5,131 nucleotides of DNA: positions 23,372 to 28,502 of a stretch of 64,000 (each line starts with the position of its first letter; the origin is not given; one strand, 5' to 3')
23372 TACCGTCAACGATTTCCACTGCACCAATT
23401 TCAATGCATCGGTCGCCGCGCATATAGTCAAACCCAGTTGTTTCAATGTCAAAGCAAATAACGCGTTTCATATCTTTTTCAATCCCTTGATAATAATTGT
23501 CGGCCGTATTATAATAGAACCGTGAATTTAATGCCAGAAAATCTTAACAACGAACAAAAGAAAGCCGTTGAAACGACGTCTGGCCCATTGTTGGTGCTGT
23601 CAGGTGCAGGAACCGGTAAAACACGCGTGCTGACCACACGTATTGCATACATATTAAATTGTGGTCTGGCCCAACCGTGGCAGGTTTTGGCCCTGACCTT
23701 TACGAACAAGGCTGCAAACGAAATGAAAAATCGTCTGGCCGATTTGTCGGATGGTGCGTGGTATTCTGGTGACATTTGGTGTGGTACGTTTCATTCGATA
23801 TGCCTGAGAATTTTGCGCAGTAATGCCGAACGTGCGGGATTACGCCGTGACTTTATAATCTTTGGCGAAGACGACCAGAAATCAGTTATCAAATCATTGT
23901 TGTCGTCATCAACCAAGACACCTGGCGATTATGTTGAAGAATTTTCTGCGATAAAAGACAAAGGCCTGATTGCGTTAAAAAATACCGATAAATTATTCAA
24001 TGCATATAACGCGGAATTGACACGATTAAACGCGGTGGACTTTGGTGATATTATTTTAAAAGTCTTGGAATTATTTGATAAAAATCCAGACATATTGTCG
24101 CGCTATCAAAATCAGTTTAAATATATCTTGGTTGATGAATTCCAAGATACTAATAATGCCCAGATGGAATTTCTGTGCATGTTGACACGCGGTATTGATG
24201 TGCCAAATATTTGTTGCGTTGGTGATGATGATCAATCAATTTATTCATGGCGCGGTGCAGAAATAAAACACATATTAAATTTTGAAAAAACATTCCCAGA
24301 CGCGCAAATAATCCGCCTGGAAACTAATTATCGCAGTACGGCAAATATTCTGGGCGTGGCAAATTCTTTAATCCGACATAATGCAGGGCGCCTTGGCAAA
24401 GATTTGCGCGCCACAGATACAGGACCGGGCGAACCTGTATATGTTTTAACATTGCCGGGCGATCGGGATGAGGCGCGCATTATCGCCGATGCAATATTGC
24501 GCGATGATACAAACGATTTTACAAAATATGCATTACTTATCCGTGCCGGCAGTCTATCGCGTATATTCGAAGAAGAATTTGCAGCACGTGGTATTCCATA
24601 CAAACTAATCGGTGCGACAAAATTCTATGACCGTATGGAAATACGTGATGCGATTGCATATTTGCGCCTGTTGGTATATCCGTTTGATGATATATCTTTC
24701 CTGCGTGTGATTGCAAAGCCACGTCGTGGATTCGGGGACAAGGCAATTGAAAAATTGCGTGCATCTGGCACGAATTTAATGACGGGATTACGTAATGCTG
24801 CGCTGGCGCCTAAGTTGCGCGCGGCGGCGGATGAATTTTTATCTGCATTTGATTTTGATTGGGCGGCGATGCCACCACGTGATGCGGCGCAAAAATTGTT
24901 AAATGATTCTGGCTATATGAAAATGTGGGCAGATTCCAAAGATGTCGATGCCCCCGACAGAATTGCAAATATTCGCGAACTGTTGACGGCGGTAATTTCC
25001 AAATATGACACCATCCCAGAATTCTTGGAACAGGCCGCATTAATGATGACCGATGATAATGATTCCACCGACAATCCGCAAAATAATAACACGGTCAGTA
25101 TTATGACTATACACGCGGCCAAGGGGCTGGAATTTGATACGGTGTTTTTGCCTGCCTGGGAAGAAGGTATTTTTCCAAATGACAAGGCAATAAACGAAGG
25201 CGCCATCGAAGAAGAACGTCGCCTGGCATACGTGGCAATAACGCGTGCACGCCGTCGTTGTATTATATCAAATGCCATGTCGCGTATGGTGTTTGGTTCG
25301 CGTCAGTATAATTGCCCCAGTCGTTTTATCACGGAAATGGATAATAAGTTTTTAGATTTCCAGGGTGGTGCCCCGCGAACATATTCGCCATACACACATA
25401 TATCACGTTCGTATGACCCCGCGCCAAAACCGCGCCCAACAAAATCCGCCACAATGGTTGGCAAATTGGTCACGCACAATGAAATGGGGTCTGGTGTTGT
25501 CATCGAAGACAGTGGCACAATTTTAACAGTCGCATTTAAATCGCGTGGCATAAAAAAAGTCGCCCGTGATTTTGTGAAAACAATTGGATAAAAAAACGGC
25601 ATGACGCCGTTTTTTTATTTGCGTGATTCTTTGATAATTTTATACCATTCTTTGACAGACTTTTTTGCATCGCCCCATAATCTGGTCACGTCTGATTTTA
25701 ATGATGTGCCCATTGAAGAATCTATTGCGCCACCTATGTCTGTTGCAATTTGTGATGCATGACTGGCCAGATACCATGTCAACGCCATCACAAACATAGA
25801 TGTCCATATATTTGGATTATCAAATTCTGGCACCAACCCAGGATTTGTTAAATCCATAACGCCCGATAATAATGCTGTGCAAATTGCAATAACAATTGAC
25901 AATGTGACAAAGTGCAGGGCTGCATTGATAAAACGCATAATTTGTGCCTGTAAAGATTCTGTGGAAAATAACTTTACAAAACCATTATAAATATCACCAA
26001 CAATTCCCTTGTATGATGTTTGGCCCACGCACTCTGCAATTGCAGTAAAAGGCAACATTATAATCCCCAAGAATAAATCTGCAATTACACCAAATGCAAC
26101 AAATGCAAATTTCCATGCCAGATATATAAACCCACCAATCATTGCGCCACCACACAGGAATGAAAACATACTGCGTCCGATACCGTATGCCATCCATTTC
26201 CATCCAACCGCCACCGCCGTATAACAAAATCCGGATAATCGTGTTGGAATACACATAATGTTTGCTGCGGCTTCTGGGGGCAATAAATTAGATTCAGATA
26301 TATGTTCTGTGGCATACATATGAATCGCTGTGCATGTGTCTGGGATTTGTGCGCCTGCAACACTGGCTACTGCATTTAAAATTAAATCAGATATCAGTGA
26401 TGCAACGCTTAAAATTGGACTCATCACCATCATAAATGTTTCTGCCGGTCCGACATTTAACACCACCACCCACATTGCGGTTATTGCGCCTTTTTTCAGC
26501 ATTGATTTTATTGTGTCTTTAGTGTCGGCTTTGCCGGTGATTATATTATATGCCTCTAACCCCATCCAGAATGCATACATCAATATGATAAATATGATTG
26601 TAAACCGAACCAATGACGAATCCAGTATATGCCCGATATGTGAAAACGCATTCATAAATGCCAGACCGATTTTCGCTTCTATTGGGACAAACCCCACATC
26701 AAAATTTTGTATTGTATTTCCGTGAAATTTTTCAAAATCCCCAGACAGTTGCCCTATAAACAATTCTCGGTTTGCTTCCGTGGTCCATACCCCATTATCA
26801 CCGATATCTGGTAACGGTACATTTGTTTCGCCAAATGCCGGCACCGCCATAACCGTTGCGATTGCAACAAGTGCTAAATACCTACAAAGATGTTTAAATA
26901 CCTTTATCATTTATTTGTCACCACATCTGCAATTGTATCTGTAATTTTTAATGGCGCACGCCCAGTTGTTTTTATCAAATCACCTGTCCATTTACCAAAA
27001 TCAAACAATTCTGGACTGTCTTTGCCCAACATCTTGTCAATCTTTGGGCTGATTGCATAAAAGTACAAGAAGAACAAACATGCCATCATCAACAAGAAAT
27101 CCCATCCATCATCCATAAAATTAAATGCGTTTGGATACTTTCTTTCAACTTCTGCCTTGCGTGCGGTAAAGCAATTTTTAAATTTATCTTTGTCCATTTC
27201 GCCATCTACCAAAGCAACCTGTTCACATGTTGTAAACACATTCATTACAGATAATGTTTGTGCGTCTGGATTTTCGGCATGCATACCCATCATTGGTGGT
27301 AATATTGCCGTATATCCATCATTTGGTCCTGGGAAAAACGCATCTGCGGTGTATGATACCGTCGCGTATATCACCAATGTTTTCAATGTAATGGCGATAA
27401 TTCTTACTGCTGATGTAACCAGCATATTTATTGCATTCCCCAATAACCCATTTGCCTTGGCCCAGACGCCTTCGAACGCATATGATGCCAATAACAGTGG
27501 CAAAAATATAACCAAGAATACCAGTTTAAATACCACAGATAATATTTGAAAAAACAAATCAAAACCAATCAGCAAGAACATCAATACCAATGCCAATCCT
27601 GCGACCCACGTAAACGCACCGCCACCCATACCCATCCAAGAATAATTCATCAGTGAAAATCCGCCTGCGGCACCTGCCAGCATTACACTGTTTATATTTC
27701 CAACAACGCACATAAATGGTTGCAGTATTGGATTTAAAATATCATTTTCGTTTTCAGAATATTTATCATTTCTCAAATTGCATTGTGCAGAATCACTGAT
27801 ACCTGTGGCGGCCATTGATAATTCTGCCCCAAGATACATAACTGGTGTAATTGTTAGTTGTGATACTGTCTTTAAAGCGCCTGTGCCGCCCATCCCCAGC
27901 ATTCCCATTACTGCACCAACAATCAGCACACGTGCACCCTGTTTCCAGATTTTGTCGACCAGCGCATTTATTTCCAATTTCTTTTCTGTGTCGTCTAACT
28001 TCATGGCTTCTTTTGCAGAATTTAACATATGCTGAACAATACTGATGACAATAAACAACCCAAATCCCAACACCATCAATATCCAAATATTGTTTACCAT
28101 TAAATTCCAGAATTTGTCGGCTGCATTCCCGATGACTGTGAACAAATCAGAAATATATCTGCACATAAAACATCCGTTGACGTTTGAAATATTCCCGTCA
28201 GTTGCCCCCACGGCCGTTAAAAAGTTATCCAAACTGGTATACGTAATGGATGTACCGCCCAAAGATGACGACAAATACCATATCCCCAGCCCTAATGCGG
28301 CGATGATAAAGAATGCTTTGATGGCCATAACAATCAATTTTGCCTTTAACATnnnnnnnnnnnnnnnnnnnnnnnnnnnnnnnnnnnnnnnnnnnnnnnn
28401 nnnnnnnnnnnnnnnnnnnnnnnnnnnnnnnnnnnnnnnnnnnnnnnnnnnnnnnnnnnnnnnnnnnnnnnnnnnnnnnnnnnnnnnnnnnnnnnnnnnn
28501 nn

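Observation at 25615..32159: Array of five paralogous polytopic membrane proteins (VirB6/TrbL-like?) - four translationally coupled plus one divergent - with no VirB3/VirB4 nearby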

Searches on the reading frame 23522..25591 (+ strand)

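Call 22: search_protein_families(library=pfam, proteins=[window:23522-25591:+], max_evalue=0.01)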
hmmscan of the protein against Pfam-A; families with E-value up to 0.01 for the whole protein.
window:23522-25591:+ (689 aa): 8 families
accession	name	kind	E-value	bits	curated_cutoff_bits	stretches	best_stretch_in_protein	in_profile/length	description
PF00580.27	UvrD-helicase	-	4.2e-78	263.2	23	1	8-259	1-271/271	UvrD/REP helicase N-terminal domain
PF13361.12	UvrD_C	-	6e-66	223.7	25.6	1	264-584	1-347/350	UvrD-like helicase C-terminal domain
PF13245.12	AAA_19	-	1.8e-19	70.7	25.1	1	12-242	1-132/134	AAA domain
PF13538.12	UvrD_C_2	-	2.8e-09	37.1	27.4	1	526-582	3-51/52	UvrD-like helicase C-terminal domain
PF13604.12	AAA_30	-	1.7e-07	31.6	27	1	8-72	2-66/191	AAA domain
PF01443.25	Viral_helicase1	-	6.7e-07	29.8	21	0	525-582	177-226/228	Viral superfamily 1 RNA helicase core domain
PF13087.12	AAA_12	-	1.8e-05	24.8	27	1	490-582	113-190/195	AAA domain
PF21196.3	PcrA_UvrD_tudor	-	0.0011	19.2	23.9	1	646-681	1-40/48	PcrA/UvrD tudor domain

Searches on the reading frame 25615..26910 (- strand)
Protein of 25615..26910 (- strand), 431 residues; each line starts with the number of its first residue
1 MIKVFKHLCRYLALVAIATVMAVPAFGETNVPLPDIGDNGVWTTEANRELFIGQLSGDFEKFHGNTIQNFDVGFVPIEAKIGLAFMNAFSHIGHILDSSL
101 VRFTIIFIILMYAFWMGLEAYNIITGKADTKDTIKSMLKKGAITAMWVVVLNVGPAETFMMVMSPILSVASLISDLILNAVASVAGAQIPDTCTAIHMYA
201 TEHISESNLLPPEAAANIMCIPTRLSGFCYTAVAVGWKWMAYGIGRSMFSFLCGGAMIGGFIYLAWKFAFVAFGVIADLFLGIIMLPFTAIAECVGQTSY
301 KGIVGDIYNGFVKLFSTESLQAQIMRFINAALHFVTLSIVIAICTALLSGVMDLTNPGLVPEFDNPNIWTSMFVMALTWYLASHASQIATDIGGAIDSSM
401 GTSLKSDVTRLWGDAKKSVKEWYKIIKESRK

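Call 5: search_protein_families(library=pfam, proteins=[window:25615-26910:-], max_evalue=1)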
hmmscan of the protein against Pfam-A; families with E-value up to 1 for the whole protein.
window:25615-26910:- (431 aa): 1 family
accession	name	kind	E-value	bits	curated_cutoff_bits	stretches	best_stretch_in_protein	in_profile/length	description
PF17333.7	DEFB136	-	0.019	15.4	30.7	1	223-242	10-29/51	Beta defensin 136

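Call 6: search_protein_families(library=ncbifam, proteins=[window:25615-26910:-], max_evalue=1)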
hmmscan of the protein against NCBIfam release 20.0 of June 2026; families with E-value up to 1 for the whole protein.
window:25615-26910:- (431 aa): 0 families

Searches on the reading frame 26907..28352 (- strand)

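Call 5: search_protein_families(library=pfam, proteins=[window:26907-28352:-], max_evalue=1)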
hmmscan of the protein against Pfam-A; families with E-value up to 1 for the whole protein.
window:26907-28352:- (481 aa): 1 family
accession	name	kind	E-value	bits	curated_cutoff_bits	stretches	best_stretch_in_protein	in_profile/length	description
PF19095.5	DUF5783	-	0.18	12.4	32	1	385-422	3-40/105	Family of unknown function (DUF5783)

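Call 6: search_protein_families(library=ncbifam, proteins=[window:26907-28352:-], max_evalue=1)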
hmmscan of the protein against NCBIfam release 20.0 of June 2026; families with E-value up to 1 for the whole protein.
window:26907-28352:- (481 aa): 0 families
